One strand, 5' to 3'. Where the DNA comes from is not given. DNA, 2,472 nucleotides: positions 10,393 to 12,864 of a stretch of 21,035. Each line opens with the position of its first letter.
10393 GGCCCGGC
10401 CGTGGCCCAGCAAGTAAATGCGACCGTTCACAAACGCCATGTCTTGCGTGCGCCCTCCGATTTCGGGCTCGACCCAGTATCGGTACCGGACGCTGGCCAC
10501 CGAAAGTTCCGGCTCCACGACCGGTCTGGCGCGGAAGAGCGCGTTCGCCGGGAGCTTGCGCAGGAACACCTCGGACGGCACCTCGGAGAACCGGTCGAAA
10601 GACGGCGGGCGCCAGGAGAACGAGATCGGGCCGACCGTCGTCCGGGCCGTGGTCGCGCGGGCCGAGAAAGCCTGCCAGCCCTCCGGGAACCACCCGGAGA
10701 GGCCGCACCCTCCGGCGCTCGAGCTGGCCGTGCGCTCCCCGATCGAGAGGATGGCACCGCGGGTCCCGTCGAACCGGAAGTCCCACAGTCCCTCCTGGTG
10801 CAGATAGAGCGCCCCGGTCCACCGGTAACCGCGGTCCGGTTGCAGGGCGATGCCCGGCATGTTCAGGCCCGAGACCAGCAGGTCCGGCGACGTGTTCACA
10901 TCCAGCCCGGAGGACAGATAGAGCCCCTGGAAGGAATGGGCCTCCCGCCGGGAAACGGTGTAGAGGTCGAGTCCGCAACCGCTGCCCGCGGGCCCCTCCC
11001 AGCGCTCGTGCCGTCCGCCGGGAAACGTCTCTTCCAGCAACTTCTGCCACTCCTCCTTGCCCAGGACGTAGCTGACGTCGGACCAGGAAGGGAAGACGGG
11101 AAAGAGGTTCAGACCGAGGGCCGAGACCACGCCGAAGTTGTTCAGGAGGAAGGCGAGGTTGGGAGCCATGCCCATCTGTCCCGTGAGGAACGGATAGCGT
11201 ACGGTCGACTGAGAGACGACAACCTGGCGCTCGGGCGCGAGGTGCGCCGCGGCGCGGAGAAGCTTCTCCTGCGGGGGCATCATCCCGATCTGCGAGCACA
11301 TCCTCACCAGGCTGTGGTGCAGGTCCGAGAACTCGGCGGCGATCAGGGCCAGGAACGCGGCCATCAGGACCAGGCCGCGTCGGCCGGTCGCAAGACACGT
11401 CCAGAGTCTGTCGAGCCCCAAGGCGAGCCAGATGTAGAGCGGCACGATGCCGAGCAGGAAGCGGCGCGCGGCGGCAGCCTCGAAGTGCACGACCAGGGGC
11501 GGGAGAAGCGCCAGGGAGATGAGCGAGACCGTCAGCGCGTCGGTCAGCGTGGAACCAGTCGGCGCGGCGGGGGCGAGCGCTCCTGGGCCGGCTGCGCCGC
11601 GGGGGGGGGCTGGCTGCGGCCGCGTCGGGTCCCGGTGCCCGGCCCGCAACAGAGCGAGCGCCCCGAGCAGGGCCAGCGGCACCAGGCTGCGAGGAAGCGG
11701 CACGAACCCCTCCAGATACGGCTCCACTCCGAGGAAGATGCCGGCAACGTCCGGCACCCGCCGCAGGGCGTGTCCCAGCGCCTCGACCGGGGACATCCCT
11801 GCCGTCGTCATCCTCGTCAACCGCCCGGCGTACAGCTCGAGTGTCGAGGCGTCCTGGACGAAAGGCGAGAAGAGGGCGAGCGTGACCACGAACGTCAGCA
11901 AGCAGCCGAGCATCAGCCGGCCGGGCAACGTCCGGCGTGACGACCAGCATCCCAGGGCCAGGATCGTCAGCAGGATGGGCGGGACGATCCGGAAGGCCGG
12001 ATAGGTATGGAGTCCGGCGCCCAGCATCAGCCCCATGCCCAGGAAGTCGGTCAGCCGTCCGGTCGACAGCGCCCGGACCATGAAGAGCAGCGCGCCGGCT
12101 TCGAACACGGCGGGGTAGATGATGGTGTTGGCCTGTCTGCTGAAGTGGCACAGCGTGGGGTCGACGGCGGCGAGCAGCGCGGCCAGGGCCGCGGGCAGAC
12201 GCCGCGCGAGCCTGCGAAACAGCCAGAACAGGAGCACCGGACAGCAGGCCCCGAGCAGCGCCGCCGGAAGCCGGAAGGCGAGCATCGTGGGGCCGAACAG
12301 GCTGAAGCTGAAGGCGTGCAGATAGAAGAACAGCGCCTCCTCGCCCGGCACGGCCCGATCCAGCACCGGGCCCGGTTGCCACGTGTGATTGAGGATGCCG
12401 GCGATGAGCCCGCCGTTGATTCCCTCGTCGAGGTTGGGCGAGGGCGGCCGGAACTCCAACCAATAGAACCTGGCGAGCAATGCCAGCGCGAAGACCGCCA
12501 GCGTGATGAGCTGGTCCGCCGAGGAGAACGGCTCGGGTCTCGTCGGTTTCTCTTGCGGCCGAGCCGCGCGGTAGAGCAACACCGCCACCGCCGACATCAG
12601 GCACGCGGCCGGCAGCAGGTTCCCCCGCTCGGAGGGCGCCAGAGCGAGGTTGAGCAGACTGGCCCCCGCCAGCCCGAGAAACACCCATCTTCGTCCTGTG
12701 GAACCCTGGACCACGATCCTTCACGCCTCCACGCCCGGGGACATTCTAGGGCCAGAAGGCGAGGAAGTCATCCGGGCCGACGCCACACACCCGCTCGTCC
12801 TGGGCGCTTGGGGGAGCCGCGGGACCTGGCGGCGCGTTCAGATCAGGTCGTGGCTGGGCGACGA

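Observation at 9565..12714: GT-C transferase fused to PA14-like and NHL beta-propeller domains, plausibly an acceptor-recognition module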

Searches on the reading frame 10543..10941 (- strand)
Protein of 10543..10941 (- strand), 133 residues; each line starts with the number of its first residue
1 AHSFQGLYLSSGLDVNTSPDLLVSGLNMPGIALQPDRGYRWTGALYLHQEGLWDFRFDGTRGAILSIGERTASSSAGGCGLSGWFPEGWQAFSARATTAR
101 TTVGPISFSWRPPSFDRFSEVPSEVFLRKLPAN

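Call 52: search_solved_structures(query=A5, max_evalue=10, show_alignments=2)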
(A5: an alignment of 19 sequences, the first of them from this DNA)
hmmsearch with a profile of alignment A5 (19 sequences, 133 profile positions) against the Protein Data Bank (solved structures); distinct sequences matched with E-value up to 10: 32.
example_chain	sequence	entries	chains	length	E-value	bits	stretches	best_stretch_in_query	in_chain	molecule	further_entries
6qdi_A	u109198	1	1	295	3.7e-05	27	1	29-111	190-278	PA14 domain-containing protein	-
9s8x_A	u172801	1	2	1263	0.00052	23.2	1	29-126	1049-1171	Sulfatase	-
8tm0_A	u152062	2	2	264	0.00087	22.5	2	35-56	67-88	NKG2-D type II integral membrane protein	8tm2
7mjr_A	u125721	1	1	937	0.00091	22.5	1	33-127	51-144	Vip4Da1 protein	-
3tew_A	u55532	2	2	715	0.0022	21.2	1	36-116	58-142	Protective antigen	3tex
3tey_A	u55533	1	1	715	0.0023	21.2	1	36-116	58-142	Protective antigen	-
1t6b_X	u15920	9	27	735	0.0023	21.2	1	36-116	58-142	Protective Antigen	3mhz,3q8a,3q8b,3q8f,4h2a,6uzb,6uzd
4ee2_A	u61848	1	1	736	0.0023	21.2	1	36-116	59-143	Protective antigen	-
4nam_A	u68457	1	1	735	0.0023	21.2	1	36-116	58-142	Protective antigen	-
6vra_B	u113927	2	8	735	0.0023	21.2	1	36-116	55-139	Protective antigen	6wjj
1acc_A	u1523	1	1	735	0.0023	21.2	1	36-116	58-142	ANTHRAX PROTECTIVE ANTIGEN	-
5fr3_A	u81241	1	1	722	0.0023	21.2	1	36-116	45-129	PROTECTIVE ANTIGEN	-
3q8c_A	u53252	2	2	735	0.0023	21.1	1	36-116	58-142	Protective antigen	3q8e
3tez_A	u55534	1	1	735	0.0023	21.1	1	36-116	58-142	Protective antigen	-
6zxj_A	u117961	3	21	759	0.0024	21.1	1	36-116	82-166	Protective antigen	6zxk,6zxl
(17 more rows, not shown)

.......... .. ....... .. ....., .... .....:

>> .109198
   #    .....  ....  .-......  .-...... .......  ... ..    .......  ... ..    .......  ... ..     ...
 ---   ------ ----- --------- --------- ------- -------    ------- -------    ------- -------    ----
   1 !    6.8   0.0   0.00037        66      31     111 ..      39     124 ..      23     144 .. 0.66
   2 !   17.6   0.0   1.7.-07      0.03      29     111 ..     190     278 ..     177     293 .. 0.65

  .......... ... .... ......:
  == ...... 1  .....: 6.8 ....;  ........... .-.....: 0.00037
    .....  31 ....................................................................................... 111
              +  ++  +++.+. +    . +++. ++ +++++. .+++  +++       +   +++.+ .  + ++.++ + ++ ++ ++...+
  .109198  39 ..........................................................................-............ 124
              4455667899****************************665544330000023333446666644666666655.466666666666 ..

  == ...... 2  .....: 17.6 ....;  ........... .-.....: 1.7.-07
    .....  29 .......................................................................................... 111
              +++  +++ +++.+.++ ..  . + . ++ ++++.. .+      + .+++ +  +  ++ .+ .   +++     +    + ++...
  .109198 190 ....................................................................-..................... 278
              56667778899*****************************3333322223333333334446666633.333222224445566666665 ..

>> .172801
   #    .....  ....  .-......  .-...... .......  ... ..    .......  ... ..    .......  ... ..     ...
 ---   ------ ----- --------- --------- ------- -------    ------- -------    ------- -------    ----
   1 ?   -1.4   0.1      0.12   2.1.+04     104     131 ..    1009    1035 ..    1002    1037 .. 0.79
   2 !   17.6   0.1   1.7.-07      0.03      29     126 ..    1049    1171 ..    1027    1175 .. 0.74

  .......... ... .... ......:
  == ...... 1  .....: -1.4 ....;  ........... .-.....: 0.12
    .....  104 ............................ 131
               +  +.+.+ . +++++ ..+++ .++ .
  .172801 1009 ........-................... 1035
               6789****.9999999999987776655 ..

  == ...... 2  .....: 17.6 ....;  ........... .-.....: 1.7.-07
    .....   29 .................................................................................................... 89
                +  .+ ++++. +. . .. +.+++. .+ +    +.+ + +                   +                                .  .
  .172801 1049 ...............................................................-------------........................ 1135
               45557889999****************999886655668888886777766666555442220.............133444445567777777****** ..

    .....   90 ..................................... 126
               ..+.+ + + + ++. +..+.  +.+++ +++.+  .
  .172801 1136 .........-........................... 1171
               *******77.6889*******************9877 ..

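Call 53: search_protein_families(library=pfam, alignment_id=A5, max_evalue=1)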
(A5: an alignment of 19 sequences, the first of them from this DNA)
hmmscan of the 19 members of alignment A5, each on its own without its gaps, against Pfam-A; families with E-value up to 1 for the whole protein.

A. member 1, seq(133 aa): 0 families

B. families by the number of members that match (of 19 scanned): 6 families
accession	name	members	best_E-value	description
PF07691.17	PA14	4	3.3e-05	PA14 domain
PF10528.15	GLEYA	1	0.062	GLEYA domain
PF21226.3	MalQ_N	1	0.08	MalQ N-terminal beta sandwich domain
PF13620.12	CarboxypepD_reg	1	0.082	Carboxypeptidase regulatory-like domain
PF09917.15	DUF2147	1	0.099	Uncharacterized protein conserved in bacteria (DUF2147)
PF11896.14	GlgE_dom_N_S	1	0.27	Alpha-1,4-glucan:maltose-1-phosphate maltosyltransferase, domain N/S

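Call 63: predict_structure(alignment_id=A5)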
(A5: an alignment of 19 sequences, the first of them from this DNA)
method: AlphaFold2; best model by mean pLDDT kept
length: 133 residues; sequences in the alignment: 19
mean_pLDDT: 89.1   pTM: 0.84
mean pLDDT of the five models: 89.1, 88.3, 87.9, 87.0, 86.5
residues with pLDDT >= 90: 81; 70-90: 43; 50-70: 9; < 50: 0
segments of 3 or more residues with pLDDT < 50: none
pLDDT, mean of each block of 10 residues (from residue 1): 86 83 79 82 96 93 94 91 97 90 80 95 93 83
secondary structure, 60 per line:
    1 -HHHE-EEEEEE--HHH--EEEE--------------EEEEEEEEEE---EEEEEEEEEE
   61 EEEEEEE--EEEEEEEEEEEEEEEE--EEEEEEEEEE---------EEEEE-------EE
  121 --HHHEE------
elements in order: E7-12 E20-23 E38-47 E51-67 E70-85 E88-97 E107-111

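Call 65: fold_search(model_id=the predicted structure, library=pdb)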
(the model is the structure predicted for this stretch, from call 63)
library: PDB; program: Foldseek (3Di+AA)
matches with E <= 10: 1370; with E <= 0.001: 17
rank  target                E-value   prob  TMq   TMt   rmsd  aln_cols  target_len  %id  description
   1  6qe7_C                7.0e-05  1.00  0.74  0.37   3.7       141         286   13  anti-sigma factor domain-containing protein (released 2019-06-12)
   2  6qe7_A                7.4e-05  1.00  0.71  0.35   3.8       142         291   13  anti-sigma factor domain-containing protein (released 2019-06-12)
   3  6xac                  1.1e-04  1.00  0.57  0.43   3.0       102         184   15  Galactose-bound structure of Marinomonas primoryensis PA14 carbohydrate-binding domain (released 2021-06-02)
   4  6x7j                  1.1e-04  1.00  0.57  0.43   4.2       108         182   15  fucose-bound structure of Marinomonas primoryensis PA14 carbohydrate-binding domain (released 2021-06-02)
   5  6qdi                  1.2e-04  1.00  0.71  0.35   5.4       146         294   15  anti-sigma factor domain-containing protein from Clostridium clariflavum (released 2019-06-12)
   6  6qe7_B                1.2e-04  1.00  0.76  0.38   3.5       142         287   12  anti-sigma factor domain-containing protein (released 2019-06-12)
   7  6x8d                  2.2e-04  1.00  0.57  0.43   3.0       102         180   15  Arabinose-bound structure of Marinomonas primoryensis PA14 carbohydrate-binding domain (released 2021-06-02)
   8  6x7x                  2.2e-04  1.00  0.57  0.42   3.0       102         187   15  mannose-bound structure of Marinomonas primoryensis PA14 carbohydrate-binding domain (released 2021-06-02)
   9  5j6y                  2.2e-04  1.00  0.57  0.42   3.0       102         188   15  Crystal structure of PA14 domain of MpAFP Antifreeze protein (released 2017-06-07)
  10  6x8a_A                2.3e-04  1.00  0.72  0.54   3.5       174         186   11  Sucrose-bound structure of Marinomonas primoryensis PA14 carbohydrate-binding domain (released 2021-06-02)
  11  4gq7                  2.6e-04  1.00  0.66  0.42   4.6       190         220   13  Crystal structure of Lg-Flo1p (released 2013-01-16)
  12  6xa5_A                2.7e-04  1.00  0.57  0.42   3.0       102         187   15  Trehalose-bound structure of Marinomonas primoryensis PA14 carbohydrate-binding domain (released 2021-06-02)
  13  1t6b_X                3.2e-04  1.00  0.66  0.16   3.9       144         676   15  Crystal structure of B. anthracis Protective Antigen complexed with human Anthrax toxin receptor (released 2004-07-20)
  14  6x7z                  3.6e-04  1.00  0.57  0.43   4.2       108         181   15  Inositol-bound structure of Marinomonas primoryensis PA14 carbohydrate-binding domain (released 2021-06-02)
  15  3tew                  7.0e-04  1.00  0.67  0.15   4.1       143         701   10  Crystal Structure of Anthrax Protective Antigen (Membrane Insertion Loop Deleted) to 1.45-A resolution (released 2011-10-26)
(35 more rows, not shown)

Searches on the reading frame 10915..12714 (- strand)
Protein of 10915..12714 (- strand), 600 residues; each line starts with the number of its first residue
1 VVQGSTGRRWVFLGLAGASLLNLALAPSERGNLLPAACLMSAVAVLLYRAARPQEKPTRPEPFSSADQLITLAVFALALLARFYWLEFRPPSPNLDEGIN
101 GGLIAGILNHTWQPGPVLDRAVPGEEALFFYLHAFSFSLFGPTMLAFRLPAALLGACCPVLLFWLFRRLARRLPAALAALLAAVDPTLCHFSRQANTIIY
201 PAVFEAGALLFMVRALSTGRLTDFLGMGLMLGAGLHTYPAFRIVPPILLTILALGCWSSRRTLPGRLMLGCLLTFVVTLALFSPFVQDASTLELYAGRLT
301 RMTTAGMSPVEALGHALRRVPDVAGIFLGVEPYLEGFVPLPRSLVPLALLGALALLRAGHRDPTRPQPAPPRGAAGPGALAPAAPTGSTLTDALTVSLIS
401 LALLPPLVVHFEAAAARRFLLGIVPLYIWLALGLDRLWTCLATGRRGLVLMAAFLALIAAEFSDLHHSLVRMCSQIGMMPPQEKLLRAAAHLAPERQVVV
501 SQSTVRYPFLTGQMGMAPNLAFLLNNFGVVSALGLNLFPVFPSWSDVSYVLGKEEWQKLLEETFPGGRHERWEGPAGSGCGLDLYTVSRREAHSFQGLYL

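Call 67: search_solved_structures(query=window:10915-12714:-, max_evalue=10, show_alignments=2)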
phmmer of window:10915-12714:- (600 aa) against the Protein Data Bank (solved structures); distinct sequences matched with E-value up to 10: 2.
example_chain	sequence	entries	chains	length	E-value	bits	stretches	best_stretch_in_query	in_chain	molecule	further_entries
9r4w_B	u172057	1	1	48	0.78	11.5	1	362-399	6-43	LEE-encoded effector EspF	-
9r4v_B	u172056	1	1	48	2.4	9.9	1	362-399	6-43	LEE-encoded effector EspF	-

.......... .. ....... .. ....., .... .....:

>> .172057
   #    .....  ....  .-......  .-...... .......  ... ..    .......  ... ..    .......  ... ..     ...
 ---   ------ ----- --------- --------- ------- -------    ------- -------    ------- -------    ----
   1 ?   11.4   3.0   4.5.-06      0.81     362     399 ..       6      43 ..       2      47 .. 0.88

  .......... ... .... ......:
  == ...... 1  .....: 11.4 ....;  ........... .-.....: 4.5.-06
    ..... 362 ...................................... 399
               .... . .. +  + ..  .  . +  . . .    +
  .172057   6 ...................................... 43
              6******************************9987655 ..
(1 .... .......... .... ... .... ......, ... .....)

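Call 69: search_solved_structures(query=A6, max_evalue=1, show_alignments=2)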
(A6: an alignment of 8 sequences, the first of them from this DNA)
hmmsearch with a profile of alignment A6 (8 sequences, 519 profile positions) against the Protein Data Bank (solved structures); distinct sequences matched with E-value up to 1: 2.
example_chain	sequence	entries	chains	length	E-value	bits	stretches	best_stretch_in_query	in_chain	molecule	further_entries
6p25_A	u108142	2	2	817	0.00048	22.3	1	15-140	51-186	Dolichyl-phosphate-mannose--protein mannosyltransferase 1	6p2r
9i5k_A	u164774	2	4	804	0.27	13.2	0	90-155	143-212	Dolichyl-phosphate-mannose--protein mannosyltransferase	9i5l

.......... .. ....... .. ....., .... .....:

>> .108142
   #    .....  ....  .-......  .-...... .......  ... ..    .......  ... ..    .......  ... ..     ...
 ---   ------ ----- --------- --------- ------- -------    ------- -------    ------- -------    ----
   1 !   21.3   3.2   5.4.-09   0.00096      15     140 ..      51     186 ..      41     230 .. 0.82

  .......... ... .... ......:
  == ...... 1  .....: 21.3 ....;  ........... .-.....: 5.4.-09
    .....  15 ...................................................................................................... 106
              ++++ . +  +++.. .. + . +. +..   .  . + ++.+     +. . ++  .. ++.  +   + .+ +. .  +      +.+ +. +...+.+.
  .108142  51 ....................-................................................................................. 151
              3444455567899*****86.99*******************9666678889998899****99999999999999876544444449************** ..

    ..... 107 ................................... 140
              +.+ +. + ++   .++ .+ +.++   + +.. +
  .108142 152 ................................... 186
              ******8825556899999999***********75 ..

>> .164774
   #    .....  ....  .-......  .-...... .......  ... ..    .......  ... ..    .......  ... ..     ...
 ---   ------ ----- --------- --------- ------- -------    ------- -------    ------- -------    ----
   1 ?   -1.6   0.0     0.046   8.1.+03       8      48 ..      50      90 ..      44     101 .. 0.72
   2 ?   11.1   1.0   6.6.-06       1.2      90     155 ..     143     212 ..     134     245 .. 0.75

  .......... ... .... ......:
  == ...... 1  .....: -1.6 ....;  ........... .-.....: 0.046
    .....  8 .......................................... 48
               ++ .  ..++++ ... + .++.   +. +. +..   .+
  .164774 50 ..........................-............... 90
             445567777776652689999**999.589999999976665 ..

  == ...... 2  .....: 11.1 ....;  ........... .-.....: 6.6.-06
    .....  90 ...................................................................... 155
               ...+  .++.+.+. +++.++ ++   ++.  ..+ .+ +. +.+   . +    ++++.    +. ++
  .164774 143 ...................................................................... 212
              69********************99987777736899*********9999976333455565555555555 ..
